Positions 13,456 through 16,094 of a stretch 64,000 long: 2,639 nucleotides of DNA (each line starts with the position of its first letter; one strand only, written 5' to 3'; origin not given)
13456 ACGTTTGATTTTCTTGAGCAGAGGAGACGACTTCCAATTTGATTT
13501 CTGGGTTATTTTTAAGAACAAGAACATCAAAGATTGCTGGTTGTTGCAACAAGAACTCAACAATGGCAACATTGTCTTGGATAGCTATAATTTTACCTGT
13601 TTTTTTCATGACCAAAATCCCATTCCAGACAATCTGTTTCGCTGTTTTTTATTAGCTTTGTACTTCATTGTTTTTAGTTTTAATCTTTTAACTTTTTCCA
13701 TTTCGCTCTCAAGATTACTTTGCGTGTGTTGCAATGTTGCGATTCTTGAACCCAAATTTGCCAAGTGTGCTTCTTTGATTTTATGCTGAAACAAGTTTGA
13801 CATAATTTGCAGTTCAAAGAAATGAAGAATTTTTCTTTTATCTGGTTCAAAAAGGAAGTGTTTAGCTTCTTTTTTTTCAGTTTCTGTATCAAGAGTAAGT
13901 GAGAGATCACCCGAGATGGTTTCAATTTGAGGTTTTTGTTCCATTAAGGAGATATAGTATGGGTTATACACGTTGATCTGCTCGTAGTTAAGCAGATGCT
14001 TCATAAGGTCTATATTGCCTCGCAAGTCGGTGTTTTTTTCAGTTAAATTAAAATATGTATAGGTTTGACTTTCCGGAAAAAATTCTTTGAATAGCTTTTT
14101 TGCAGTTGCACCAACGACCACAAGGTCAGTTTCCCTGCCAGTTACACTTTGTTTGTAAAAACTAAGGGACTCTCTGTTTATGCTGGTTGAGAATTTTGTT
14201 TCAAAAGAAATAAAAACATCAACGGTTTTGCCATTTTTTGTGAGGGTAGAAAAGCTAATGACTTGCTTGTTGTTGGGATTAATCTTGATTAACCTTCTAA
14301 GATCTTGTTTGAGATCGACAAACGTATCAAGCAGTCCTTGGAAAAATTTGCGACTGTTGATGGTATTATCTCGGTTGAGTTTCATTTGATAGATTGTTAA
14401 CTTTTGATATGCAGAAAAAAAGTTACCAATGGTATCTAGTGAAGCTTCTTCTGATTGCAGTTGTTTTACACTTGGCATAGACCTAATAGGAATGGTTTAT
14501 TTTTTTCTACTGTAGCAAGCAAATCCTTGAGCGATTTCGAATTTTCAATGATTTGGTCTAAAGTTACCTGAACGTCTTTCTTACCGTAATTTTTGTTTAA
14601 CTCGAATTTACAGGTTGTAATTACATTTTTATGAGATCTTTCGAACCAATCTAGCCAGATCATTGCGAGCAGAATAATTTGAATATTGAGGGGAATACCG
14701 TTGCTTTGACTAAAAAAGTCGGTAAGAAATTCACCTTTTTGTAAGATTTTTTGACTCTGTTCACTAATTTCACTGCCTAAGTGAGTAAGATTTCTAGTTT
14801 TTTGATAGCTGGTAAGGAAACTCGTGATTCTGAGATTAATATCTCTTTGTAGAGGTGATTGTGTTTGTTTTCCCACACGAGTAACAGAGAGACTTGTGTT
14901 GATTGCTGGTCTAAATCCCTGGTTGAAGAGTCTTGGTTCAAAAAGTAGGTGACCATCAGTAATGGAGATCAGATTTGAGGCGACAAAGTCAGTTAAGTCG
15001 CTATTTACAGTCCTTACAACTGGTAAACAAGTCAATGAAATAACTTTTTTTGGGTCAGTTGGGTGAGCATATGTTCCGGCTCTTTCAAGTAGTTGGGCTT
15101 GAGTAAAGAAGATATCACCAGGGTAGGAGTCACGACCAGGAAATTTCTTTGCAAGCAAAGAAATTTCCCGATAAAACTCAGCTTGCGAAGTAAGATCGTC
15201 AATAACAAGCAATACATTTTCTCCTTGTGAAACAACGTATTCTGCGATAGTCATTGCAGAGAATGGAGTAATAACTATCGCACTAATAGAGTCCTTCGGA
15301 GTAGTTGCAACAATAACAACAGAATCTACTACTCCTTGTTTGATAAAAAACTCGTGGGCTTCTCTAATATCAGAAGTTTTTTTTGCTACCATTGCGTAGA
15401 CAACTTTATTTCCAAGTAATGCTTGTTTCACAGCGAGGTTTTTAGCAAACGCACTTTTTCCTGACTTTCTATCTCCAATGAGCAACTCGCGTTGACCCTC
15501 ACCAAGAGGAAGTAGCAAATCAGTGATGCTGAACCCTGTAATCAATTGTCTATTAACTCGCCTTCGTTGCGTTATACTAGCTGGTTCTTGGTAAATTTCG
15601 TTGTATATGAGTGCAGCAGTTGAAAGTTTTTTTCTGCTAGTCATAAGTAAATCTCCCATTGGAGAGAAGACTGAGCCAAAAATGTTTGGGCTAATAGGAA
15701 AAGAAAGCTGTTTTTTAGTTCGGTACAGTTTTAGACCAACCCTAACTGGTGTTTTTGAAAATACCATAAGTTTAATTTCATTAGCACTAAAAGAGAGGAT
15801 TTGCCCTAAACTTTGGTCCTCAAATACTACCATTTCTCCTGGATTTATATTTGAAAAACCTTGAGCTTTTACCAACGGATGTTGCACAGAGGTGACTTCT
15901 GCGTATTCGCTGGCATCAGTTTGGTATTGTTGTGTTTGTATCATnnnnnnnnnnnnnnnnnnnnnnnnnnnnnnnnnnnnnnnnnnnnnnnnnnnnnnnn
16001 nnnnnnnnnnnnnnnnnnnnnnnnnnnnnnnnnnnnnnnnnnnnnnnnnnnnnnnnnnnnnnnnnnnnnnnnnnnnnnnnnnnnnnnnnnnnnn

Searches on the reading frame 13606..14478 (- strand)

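Call 80: search_protein_families(library=pfam, proteins=[window:13606-14478:-], max_evalue=0.0001)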
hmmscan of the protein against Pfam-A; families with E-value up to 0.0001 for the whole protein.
window:13606-14478:- (290 aa): 1 family
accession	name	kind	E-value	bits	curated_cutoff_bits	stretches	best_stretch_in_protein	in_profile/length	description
PF00231.24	ATP-synt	-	3.1e-09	37.4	39.9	1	5-264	3-260/285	ATP synthase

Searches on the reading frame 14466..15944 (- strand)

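Call 30: search_protein_families(library=pfam, proteins=[window:14466-15944:-], max_evalue=0.00001)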
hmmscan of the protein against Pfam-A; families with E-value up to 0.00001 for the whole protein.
window:14466-15944:- (492 aa): 1 family
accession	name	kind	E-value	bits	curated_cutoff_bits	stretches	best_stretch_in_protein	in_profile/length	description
PF00006.31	ATP-synt_ab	-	9.4e-56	189.2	29.5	1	137-354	1-212/213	ATP synthase alpha/beta family, nucleotide-binding domain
